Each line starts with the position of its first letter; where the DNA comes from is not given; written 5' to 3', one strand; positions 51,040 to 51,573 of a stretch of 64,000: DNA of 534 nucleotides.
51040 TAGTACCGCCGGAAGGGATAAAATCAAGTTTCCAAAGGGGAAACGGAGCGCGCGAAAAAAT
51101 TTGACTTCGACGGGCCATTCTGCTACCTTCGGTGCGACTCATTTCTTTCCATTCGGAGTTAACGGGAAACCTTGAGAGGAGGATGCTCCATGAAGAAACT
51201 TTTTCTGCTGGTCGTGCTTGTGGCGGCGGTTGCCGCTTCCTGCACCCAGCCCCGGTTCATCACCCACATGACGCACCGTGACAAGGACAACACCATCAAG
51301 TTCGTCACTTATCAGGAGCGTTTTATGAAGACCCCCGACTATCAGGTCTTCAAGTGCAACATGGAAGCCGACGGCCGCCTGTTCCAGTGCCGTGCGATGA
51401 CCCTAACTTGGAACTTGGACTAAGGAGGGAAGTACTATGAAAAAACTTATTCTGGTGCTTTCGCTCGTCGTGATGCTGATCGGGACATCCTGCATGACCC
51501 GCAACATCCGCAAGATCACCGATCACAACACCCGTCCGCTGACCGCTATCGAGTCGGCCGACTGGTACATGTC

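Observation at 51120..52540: Operon of four paralogous small lipoproteins with a conserved C-N-x-x-D-x(3-4)-[FL]-x-Q-C disulfide-loop motif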

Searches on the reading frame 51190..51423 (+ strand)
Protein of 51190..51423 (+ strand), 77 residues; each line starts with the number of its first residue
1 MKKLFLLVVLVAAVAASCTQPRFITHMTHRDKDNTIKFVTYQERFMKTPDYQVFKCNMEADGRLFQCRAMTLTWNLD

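Call 3: search_protein_families(library=pfam, proteins=[window:51190-51423:+], max_evalue=1)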
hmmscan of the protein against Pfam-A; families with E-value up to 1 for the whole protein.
window:51190-51423:+ (77 aa): 1 family
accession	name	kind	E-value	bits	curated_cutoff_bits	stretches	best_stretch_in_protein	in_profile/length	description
PF08139.17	LPAM_1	-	0.11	13.5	20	1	1-16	1-16/18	Prokaryotic membrane lipoprotein lipid attachment site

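Call 4: search_protein_families(library=ncbifam, proteins=[window:51190-51423:+], max_evalue=1)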
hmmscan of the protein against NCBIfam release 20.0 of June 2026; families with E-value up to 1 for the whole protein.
window:51190-51423:+ (77 aa): 4 families
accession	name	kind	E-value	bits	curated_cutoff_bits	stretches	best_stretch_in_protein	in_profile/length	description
NF050142.1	PG1828_fam_lipo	equivalog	0.0086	16.8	50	1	1-20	1-21/59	PG1828 family lipoprotein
NF041193.1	lipo_SP0191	subfamily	0.098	12.7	75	1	1-37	1-37/190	SP0191 family lipoprotein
NF053771.1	BSAP5a_fam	equivalog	0.12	11.1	500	1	2-56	1-55/549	BSAP5a family pore-forming toxin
NF045726.2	XXplasma_LP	domain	0.27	11.6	19.3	1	6-20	11-25/27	Vmc-like lipoprotein signal peptide domain-containing protein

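Call 24: find_homologous_proteins(query=A3, max_evalue=1)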
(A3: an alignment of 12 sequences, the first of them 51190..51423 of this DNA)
Query A3 (12 sequences) (77 aa, profile of the alignment): 19 proteins with E <= 1 among 1742 candidates.
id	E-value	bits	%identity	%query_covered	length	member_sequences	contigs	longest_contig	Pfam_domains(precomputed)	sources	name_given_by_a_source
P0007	1.5e-26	111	85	100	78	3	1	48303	-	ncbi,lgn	-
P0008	5.8e-26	109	34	38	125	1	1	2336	-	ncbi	-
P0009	1.2e-24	104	30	56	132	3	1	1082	-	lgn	-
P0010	2.9e-24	103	96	100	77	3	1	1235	-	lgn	-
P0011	9.0e-24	102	30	56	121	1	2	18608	-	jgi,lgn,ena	-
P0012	9.2e-23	98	-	-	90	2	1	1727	-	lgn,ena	-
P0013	2.4e-22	97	20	79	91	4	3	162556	-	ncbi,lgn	-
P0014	1.6e-21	94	82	100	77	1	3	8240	-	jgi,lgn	-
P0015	7.1e-21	92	37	35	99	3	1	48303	-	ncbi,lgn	-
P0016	7.5e-21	92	-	-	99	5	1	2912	-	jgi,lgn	jgi:hypothetical protein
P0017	1.8e-18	85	-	-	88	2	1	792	-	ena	-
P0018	5.8e-18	83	-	-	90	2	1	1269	-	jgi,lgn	jgi:hypothetical protein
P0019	1.7e-17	82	24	79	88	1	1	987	-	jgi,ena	-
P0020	5.6e-17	80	24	32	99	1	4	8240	-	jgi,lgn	-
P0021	6.3e-17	80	-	-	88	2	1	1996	-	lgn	-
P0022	2.8e-16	78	-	-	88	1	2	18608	-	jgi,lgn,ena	-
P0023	3.4e-13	68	56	12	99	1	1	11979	-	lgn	-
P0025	1.3e-9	56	34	81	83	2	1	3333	-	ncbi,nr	ncbi:MAG TPA: hypothetical protein PKH10_09580, partial [bacterium]|nr:hypothetical protein [bacteri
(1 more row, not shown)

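Call 26: find_encoding_contigs(protein=P0023, flank=8000, max_places=3)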
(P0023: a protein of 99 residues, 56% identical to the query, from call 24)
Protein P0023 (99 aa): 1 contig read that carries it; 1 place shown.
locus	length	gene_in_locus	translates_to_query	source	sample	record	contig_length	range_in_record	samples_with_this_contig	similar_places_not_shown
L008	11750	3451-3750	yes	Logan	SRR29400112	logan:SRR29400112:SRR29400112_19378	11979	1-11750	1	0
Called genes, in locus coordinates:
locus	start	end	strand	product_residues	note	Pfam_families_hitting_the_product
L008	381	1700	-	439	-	PF00919:UPF0004, PF04055:Radical_SAM, PF18693:TRAM_2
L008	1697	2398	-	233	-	-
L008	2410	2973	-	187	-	PF01966:HD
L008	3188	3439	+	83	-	-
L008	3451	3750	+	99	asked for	-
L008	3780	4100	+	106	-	-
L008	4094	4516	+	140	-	-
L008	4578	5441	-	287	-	PF01790:LGT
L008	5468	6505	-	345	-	-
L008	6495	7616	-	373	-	PF03462:PCRF, PF00472:RF-1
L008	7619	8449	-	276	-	PF13145:Rotamase_2, PF00639:Rotamase, PF13616:Rotamase_3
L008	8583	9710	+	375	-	PF00149:Metallophos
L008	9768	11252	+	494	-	PF02872:5_nucleotid_C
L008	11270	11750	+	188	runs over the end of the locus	PF13302:Acetyltransf_3, PF13420:Acetyltransf_4, PF00583:Acetyltransf_1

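Call 27: find_encoding_contigs(protein=P0025, flank=8000, max_places=3)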
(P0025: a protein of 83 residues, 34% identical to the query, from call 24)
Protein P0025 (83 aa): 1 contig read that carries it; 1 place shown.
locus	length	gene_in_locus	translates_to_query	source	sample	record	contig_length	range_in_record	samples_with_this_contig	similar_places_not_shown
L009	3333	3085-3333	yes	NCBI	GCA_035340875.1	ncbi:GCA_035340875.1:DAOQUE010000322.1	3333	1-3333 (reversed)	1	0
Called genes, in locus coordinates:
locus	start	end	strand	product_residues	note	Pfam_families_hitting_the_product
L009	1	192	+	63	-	?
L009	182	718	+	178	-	PF14385:DUF4416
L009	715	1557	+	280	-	PF10672:Methyltrans_SAM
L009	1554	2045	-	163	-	PF00254:FKBP_C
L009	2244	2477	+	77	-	-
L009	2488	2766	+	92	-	-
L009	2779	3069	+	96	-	-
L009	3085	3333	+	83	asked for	?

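Call 28: find_encoding_contigs(protein=P0022, flank=10000, max_places=3)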
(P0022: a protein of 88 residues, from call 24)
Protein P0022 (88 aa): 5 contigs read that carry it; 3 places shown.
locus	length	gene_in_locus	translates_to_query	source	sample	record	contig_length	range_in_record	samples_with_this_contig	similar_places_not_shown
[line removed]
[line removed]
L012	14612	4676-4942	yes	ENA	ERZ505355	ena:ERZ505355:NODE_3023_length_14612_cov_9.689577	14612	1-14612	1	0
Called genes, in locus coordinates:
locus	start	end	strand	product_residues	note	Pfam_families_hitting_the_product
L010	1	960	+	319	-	?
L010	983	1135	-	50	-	-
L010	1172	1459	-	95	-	-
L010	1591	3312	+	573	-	PF01344:Kelch_1 (faint), PF13415:Beta-prop_FBX42 (faint), PF24981:Beta-prop_ATRN-LZTR1 (faint)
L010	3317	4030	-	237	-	-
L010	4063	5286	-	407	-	-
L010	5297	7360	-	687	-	PF00149:Metallophos, PF02872:5_nucleotid_C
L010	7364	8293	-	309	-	-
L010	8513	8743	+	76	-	-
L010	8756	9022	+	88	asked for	-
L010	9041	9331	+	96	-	-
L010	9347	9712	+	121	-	-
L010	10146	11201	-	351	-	-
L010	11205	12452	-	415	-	-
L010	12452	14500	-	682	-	PF07715:Plug, PF00593:TonB_dep_Rec_b-barrel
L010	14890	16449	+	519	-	PF00149:Metallophos (weak), PF02872:5_nucleotid_C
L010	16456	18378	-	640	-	PF00005:ABC_tran, PF02463:SMC_N (weak), PF13175:AAA_15 (faint), PF13476:AAA_23 (faint), PF13304:AAA_21 (weak), PF12848:ABC_tran_Xtn, PF00005:ABC_tran, PF16326:ABC_tran_CTD, +2 more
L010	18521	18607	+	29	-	?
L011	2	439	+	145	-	?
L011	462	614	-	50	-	-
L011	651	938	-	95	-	-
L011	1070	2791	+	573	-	PF01344:Kelch_1 (faint), PF13415:Beta-prop_FBX42 (faint), PF24981:Beta-prop_ATRN-LZTR1 (faint)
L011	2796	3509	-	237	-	-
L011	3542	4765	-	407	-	-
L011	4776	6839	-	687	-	PF00149:Metallophos, PF02872:5_nucleotid_C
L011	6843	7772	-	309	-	-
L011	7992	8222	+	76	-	-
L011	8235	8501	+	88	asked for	-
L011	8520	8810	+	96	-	-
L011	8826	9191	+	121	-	-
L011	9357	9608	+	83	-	-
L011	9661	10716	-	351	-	-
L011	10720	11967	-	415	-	-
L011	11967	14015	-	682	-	PF07715:Plug, PF00593:TonB_dep_Rec_b-barrel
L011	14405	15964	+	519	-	PF00149:Metallophos (weak), PF02872:5_nucleotid_C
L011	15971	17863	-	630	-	?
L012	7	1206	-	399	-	-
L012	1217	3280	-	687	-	PF00149:Metallophos, PF02872:5_nucleotid_C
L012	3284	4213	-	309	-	-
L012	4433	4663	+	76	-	-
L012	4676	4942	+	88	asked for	-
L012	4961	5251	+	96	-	-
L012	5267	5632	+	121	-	-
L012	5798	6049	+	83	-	-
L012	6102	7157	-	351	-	-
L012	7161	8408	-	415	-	-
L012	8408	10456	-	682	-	PF07715:Plug, PF00593:TonB_dep_Rec_b-barrel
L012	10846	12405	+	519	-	PF00149:Metallophos (weak), PF02872:5_nucleotid_C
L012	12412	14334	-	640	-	PF00005:ABC_tran, PF02463:SMC_N (weak), PF13175:AAA_15 (faint), PF13476:AAA_23 (faint), PF13304:AAA_21 (weak), PF12848:ABC_tran_Xtn, PF00005:ABC_tran, PF16326:ABC_tran_CTD, +2 more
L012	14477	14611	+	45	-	?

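Call 33: search_protein_families(library=padloc, proteins=[window:51190-51423:+], max_evalue=1)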
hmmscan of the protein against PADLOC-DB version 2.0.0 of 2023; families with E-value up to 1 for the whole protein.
window:51190-51423:+ (77 aa): 0 families

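Call 34: search_protein_families(library=phrogs, proteins=[window:51190-51423:+], max_evalue=1)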
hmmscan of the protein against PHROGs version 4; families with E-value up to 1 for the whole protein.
window:51190-51423:+ (77 aa): 2 families
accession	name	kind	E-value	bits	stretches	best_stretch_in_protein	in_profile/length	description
phrog_8801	-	unknown function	0.044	15.3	1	1-47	1-47/94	-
phrog_5155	-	unknown function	0.26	12.7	1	1-41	1-40/98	-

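Call 37: find_homologous_proteins(query=A5, max_evalue=10)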
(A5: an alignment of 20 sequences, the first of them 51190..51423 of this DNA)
Query A5 (20 sequences) (77 aa, profile of the alignment): 15 proteins with E <= 10 among 6920 candidates.
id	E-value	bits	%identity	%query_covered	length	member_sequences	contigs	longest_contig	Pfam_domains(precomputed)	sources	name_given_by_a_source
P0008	1.5e-22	98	34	38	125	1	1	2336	-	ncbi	-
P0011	4.2e-22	96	30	56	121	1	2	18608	-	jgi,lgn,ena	-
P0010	6.6e-22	96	96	100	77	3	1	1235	-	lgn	-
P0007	3.1e-20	90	85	100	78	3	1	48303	-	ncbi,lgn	-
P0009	3.8e-20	90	30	56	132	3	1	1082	-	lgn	-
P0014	2.4e-19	87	82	100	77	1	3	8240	-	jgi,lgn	-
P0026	3.3e-19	87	25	87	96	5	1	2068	-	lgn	-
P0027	8.7e-19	86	27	87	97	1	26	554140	-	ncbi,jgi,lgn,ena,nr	ncbi:MAG TPA: hypothetical protein P5077_05015 [bacterium]|nr:hypothetical protein [bacterium]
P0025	7.8e-18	83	34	81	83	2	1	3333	-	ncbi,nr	ncbi:MAG TPA: hypothetical protein PKH10_09580, partial [bacterium]|nr:hypothetical protein [bacteri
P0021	1.6e-14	72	-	-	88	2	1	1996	-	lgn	-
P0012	2.2e-14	72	-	-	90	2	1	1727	-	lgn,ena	-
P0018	1.6e-13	69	-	-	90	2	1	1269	-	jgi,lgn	jgi:hypothetical protein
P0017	2.3e-13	68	-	-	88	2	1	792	-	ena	-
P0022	3.6e-13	68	-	-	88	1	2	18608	-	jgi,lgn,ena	-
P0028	1.4e-12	66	-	-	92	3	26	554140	-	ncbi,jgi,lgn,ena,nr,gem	ncbi:MAG TPA: hypothetical protein P5077_05010 [bacterium]|nr:hypothetical protein [bacterium]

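Call 38: find_encoding_contigs(protein=P0027, flank=10000, max_places=4)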
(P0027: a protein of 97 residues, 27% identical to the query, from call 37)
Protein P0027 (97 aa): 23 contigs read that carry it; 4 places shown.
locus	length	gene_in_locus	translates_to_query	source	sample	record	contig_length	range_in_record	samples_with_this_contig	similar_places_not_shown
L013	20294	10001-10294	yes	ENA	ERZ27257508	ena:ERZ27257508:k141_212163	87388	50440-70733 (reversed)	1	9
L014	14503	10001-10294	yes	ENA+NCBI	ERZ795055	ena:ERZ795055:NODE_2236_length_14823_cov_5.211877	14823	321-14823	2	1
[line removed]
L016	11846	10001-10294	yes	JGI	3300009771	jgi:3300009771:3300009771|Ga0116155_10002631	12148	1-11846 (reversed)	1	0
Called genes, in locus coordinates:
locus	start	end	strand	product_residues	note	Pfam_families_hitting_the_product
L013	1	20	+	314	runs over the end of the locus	PF01032:FecCD, PF00950:ABC-3 (weak)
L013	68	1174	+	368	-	PF07603:Lcl_C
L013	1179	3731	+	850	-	PF07603:Lcl_C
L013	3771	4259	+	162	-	PF01467:CTP_transf_like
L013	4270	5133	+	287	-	PF00288:GHMP_kinases_N, PF08544:GHMP_kinases_C (faint)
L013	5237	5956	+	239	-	-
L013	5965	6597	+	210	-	PF01195:Pept_tRNA_hydro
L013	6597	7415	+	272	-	PF00797:Acetyltransf_2 (weak)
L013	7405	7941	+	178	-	PF14385:DUF4416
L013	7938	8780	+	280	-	PF10672:Methyltrans_SAM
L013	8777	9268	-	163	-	PF00254:FKBP_C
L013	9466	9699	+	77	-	-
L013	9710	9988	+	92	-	-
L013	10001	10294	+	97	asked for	-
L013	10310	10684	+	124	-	-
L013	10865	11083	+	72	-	-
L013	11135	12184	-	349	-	-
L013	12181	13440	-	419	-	-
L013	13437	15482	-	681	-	PF07715:Plug, PF00593:TonB_dep_Rec_b-barrel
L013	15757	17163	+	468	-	PF13517:FG-GAP_3 (weak), PF01839:FG-GAP (weak)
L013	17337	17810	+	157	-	-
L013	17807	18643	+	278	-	PF08843:AbiEii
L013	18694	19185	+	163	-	-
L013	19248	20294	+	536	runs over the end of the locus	PF04293:SpoVR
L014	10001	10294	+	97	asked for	-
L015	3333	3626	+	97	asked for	-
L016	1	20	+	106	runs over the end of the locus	?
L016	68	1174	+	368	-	PF07603:Lcl_C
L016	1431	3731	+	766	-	PF07603:Lcl_C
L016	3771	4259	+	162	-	PF01467:CTP_transf_like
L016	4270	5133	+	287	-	PF00288:GHMP_kinases_N, PF08544:GHMP_kinases_C (faint)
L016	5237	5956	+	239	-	-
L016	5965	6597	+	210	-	PF01195:Pept_tRNA_hydro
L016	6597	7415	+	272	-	PF00797:Acetyltransf_2 (weak)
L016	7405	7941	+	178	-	PF14385:DUF4416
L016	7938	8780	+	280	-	PF10672:Methyltrans_SAM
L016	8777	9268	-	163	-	PF00254:FKBP_C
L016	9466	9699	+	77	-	-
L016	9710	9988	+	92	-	-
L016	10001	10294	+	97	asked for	-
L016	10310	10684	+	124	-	-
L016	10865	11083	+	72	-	-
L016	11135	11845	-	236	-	?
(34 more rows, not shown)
